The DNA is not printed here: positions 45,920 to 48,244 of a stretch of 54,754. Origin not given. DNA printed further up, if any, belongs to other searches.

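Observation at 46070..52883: Uncharacterised nine-gene cluster: two giant soluble proteins, duplicated 2-TM miniproteins, a 10-TM protein and a divergent three-gene operon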

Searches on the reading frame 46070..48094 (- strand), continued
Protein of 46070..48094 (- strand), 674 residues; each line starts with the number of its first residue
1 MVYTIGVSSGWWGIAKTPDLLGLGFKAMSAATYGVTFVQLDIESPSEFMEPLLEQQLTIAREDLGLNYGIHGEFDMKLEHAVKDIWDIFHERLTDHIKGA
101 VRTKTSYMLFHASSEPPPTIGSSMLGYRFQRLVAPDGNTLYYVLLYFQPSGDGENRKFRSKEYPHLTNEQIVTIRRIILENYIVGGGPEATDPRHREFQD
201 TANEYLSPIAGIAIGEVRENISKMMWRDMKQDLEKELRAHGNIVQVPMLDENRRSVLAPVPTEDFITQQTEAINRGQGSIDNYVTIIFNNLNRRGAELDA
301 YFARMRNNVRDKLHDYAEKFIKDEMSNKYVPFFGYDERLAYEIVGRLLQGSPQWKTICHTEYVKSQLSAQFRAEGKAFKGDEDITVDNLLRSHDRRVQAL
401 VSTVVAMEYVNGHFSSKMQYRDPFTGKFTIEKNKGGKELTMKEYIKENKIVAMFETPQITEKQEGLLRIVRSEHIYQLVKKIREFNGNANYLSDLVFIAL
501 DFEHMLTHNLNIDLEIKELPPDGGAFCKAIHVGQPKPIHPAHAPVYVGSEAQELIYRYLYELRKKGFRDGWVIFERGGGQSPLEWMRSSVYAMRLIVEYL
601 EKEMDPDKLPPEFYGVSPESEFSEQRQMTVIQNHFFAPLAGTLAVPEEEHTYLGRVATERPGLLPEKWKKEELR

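Call 48: search_solved_structures(query=A3, max_evalue=10, show_alignments=3)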
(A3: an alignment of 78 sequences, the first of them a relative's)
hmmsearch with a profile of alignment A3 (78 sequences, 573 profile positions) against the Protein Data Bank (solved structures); distinct sequences matched with E-value up to 10: 14.
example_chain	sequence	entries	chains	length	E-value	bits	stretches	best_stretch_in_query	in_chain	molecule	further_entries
6khy_A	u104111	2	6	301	0.0065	18.6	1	359-418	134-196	Probable AP endonuclease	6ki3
6h9l_A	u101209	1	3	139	0.047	15.8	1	137-243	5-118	Uncharacterized protein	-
2x7v_A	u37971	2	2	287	0.076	15.1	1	58-117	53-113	PROBABLE ENDONUCLEASE 4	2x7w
4hno_A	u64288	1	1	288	0.079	15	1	58-116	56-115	Probable endonuclease 4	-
3l92_A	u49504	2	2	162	0.23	13.5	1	522-561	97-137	Phosphopantetheine adenylyltransferase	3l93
8gji_A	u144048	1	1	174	0.94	11.5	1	142-257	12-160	GCG binder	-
1qjc_A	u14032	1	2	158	0.95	11.4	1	523-561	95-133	PHOSPHOPANTETHEINE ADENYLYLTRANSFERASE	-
1b6t_A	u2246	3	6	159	0.96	11.4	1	523-561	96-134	PROTEIN (PHOSPHOPANTETHEINE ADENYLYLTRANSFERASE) | PHOSPHOPANTETHEINE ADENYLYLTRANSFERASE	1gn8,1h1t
6cck_A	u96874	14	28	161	0.98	11.4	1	523-561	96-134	Phosphopantetheine adenylyltransferase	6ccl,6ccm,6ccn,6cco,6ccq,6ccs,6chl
8zn2_A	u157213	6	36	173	1.3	11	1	523-561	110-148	Phosphopantetheine adenylyltransferase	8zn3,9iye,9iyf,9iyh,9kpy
9iyg_A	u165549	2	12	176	1.3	11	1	523-561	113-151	Phosphopantetheine adenylyltransferase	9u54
8i8i_A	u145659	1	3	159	1.5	10.8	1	523-561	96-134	Phosphopantetheine adenylyltransferase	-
6n2y_b2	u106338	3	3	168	7.3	8.5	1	163-269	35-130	ATP synthase subunit b | Bacillus PS3 ATP synthase subunit b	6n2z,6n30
9jc1_A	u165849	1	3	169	7.3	8.5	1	163-269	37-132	ATP synthase subunit b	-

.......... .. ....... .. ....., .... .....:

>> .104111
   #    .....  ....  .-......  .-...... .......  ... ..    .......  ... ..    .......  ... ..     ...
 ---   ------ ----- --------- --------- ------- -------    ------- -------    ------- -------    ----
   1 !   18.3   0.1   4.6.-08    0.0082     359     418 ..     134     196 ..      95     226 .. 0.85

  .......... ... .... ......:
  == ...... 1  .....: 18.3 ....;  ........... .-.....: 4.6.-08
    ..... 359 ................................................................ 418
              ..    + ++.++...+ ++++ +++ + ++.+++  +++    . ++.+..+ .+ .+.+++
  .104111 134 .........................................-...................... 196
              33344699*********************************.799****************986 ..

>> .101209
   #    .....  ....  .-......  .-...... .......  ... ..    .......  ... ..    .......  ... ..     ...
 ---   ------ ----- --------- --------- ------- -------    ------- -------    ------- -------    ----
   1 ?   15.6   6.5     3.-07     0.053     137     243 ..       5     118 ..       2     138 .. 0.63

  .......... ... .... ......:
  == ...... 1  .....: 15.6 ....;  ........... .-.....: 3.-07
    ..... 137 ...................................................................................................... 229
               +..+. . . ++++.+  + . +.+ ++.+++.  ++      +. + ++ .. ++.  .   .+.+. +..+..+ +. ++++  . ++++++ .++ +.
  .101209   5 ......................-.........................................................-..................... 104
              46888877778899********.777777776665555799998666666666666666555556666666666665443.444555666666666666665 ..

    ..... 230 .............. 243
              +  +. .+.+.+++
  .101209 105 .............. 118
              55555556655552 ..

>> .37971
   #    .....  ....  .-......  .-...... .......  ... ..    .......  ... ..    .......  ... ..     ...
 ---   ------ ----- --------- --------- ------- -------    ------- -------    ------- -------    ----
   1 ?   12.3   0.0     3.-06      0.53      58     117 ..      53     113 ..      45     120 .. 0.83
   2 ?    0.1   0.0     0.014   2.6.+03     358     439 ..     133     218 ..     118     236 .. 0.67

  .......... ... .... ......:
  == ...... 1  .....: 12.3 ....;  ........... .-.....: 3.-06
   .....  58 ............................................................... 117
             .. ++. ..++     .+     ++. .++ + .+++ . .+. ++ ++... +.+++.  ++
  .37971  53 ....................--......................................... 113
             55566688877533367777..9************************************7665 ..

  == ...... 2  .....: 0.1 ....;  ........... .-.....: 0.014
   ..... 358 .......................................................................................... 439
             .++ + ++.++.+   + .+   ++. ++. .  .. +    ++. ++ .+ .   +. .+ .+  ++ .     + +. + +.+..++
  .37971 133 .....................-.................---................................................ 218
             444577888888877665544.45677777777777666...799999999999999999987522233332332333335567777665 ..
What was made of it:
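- Closest known: Endonuclease IV. Same: These enzymes are the best PDB sequence matches of the T family profile (call 48).
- The best PDB sequence matches of the family profile are AP endonucleases: ASFV pE296R at 0.0065 and T. maritima Endo IV at 0.076 (call 48).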

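Call 64: search_protein_families(library=padloc, proteins=[window:46070-48094:-], max_evalue=0.1)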
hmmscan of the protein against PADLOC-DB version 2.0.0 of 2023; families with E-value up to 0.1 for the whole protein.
window:46070-48094:- (674 aa): 0 families

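Call 65: search_protein_families(library=phrogs, proteins=[window:46070-48094:-], max_evalue=0.1)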
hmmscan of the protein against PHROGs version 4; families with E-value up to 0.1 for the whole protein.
window:46070-48094:- (674 aa): 0 families
